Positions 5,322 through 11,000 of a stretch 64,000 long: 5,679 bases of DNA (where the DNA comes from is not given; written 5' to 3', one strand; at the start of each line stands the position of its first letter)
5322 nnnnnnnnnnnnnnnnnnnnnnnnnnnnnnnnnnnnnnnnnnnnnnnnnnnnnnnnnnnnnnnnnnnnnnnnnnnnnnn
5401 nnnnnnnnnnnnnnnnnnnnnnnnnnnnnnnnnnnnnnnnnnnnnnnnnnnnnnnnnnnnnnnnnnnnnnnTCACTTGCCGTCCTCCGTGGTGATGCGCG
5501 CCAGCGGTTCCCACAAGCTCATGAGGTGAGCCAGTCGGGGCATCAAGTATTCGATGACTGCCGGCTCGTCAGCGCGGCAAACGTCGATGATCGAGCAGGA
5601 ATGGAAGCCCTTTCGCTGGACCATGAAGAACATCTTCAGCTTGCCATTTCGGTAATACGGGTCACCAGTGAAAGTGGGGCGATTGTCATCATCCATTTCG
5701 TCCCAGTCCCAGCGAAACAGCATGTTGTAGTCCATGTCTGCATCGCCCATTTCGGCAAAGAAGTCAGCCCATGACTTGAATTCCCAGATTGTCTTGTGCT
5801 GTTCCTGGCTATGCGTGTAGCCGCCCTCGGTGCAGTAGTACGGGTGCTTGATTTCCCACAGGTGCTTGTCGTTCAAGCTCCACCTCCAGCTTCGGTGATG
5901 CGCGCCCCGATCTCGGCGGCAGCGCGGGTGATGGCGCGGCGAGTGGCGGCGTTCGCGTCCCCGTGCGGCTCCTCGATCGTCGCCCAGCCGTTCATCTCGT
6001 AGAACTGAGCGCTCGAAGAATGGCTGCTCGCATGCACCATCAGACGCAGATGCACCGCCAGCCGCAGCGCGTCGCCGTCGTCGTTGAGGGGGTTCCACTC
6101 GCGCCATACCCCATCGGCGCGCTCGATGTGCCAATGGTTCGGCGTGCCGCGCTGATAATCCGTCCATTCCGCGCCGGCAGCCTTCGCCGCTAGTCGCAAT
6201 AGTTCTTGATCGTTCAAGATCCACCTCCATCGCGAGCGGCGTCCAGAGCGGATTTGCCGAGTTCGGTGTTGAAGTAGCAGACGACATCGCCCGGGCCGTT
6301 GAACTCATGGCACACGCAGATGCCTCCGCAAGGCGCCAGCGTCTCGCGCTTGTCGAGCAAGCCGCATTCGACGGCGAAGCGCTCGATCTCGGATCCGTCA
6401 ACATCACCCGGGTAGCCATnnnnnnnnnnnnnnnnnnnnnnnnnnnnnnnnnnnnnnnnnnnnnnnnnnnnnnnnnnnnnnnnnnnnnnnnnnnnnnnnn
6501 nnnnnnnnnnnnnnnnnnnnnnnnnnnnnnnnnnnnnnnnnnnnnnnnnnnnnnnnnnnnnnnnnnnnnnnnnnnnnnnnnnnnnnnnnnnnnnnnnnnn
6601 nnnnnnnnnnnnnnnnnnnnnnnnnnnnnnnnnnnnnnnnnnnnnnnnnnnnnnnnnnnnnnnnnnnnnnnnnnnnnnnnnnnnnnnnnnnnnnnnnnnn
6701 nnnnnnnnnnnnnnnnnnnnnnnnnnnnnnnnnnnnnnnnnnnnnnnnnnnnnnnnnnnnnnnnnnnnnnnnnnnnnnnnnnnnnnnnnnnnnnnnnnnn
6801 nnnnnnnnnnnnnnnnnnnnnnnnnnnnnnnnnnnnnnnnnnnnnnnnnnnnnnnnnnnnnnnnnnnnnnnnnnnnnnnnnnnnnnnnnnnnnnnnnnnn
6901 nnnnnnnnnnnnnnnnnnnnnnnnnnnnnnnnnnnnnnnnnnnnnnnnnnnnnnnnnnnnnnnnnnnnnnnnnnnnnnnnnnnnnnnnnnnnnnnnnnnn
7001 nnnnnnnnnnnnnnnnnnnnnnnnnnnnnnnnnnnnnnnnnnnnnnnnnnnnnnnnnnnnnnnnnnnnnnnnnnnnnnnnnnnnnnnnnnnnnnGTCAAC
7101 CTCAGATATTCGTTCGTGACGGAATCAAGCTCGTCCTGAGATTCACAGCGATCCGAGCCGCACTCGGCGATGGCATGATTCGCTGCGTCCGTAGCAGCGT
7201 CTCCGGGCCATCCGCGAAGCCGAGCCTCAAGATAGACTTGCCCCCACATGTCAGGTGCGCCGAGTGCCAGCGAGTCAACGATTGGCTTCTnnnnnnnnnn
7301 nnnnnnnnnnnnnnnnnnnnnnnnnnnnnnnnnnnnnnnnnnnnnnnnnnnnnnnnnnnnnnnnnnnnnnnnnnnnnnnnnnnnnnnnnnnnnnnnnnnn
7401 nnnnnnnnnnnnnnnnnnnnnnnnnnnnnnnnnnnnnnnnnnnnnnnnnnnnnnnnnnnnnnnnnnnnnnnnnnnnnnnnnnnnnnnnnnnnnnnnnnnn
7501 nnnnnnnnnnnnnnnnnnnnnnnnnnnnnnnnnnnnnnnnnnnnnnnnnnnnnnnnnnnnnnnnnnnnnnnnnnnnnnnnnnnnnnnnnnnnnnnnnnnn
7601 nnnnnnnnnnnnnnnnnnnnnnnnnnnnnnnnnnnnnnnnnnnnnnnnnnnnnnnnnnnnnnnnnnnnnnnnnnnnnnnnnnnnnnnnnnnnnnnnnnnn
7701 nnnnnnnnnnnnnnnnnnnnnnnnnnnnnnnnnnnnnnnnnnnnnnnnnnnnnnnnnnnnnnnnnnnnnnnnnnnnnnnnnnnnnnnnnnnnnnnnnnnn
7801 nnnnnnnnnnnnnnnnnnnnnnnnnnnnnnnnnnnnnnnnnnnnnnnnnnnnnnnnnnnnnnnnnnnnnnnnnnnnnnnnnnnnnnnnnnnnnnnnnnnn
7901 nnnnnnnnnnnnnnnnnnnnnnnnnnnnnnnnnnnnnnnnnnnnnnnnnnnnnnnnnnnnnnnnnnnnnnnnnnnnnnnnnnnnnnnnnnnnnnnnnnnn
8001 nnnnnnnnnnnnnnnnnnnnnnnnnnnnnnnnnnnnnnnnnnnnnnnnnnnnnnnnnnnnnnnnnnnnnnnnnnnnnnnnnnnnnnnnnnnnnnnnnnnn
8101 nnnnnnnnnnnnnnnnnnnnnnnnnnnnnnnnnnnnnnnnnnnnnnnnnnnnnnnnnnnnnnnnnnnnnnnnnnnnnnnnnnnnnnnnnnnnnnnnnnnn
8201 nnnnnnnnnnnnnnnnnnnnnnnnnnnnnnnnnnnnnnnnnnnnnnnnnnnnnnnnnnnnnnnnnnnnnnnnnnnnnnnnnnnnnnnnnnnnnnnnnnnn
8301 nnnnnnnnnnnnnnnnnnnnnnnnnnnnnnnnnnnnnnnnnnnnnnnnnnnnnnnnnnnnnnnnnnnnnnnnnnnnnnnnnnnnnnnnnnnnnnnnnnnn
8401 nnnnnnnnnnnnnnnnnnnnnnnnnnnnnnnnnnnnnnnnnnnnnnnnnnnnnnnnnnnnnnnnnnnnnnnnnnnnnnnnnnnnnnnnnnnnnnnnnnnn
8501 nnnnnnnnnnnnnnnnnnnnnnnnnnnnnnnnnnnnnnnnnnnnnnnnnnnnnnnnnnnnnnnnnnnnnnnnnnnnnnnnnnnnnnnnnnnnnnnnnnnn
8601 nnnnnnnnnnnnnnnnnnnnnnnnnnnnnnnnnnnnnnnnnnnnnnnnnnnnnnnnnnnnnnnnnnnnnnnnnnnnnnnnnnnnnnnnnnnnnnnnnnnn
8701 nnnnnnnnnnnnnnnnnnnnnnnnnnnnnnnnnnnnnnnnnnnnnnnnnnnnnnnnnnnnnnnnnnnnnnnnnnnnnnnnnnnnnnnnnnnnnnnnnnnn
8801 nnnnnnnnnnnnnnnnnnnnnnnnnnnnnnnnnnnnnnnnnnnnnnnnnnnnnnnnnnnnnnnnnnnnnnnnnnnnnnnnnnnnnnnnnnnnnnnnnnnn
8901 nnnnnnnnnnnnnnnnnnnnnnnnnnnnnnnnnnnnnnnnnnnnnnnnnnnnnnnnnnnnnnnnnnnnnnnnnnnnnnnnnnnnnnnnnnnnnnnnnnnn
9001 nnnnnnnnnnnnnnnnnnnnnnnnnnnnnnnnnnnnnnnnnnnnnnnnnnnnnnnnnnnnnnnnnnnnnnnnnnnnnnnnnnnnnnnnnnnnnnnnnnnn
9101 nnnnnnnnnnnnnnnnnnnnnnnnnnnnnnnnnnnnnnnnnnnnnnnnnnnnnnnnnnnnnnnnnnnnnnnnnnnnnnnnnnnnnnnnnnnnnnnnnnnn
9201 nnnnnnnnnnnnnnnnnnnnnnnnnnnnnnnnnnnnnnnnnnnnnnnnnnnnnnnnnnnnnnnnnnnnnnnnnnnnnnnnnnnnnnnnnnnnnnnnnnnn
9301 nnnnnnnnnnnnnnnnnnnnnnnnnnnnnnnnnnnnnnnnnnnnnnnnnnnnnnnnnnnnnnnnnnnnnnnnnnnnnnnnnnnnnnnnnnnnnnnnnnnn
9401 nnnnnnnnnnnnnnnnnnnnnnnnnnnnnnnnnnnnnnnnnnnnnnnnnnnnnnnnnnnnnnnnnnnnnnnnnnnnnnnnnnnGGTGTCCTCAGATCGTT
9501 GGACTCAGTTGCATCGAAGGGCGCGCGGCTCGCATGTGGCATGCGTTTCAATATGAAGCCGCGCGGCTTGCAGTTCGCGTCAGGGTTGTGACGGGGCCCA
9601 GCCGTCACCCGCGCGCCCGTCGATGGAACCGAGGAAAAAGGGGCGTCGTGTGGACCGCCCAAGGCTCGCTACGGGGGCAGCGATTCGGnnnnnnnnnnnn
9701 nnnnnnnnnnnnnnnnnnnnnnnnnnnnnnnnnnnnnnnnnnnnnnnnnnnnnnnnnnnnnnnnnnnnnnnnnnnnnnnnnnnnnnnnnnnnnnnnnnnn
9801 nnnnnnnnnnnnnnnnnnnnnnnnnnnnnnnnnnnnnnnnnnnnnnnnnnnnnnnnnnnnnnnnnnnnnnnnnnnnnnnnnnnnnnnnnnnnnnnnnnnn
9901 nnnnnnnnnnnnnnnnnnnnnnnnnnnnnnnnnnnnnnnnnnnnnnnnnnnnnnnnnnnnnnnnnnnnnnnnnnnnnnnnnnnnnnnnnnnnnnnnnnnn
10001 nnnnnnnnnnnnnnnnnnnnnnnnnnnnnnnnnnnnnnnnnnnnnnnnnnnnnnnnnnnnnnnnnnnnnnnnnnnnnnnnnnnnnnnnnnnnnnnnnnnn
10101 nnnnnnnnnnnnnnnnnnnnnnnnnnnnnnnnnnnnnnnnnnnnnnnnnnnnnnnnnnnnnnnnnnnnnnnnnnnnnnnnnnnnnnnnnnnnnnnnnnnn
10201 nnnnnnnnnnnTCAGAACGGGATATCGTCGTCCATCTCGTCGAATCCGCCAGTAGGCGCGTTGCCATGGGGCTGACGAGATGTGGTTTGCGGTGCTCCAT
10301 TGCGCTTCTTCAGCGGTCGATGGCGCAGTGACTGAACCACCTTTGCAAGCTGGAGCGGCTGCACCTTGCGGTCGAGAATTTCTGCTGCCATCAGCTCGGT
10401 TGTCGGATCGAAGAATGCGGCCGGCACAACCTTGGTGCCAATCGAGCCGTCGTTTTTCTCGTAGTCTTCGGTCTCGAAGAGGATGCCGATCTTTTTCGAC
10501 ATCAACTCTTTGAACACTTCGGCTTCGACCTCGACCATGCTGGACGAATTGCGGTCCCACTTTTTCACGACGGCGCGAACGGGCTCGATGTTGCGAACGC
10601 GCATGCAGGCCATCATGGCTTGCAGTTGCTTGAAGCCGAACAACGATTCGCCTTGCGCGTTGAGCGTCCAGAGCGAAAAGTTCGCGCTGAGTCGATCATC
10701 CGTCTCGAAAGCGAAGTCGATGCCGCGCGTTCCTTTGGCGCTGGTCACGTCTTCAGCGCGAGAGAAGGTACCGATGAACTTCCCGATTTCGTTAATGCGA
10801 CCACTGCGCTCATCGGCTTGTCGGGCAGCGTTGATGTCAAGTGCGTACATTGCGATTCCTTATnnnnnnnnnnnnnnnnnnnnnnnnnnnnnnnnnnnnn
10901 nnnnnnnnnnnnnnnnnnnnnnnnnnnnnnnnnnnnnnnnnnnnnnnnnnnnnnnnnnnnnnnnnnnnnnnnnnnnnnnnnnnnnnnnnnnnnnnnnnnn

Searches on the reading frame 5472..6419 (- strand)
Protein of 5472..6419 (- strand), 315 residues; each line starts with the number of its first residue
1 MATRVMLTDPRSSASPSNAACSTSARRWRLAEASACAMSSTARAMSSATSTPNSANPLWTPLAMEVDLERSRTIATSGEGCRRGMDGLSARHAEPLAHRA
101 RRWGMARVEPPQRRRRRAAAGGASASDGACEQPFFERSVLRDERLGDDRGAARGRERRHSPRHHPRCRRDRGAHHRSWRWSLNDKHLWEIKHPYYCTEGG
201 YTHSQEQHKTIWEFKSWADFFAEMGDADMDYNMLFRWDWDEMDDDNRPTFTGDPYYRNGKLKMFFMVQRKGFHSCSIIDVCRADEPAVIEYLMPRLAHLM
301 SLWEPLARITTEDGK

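Call 24: search_protein_families(library=pfam, proteins=[window:5472-6419:-], max_evalue=0.001)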
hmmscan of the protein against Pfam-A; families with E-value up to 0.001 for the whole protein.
window:5472-6419:- (315 aa): 0 families

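Call 37: search_protein_families(library=phrogs, proteins=[window:5472-6419:-], max_evalue=0.0001)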
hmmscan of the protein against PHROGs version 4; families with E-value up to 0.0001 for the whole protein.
window:5472-6419:- (315 aa): 1 family
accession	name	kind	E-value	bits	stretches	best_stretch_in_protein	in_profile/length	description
phrog_7880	-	unknown function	3e-33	116.2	1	185-312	20-135/202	-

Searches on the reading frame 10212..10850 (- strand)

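Call 24: search_protein_families(library=pfam, proteins=[window:10212-10850:-], max_evalue=0.001)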
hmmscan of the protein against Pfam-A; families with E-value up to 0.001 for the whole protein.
window:10212-10850:- (212 aa): 0 families

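Call 37: search_protein_families(library=phrogs, proteins=[window:10212-10850:-], max_evalue=0.0001)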
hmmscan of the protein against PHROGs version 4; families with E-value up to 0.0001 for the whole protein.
window:10212-10850:- (212 aa): 1 family
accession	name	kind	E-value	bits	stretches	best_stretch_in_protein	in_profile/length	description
phrog_743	-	DNA, RNA and nucleotide metabolism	1.1e-27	98.1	1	13-196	22-228/246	single strand DNA binding protein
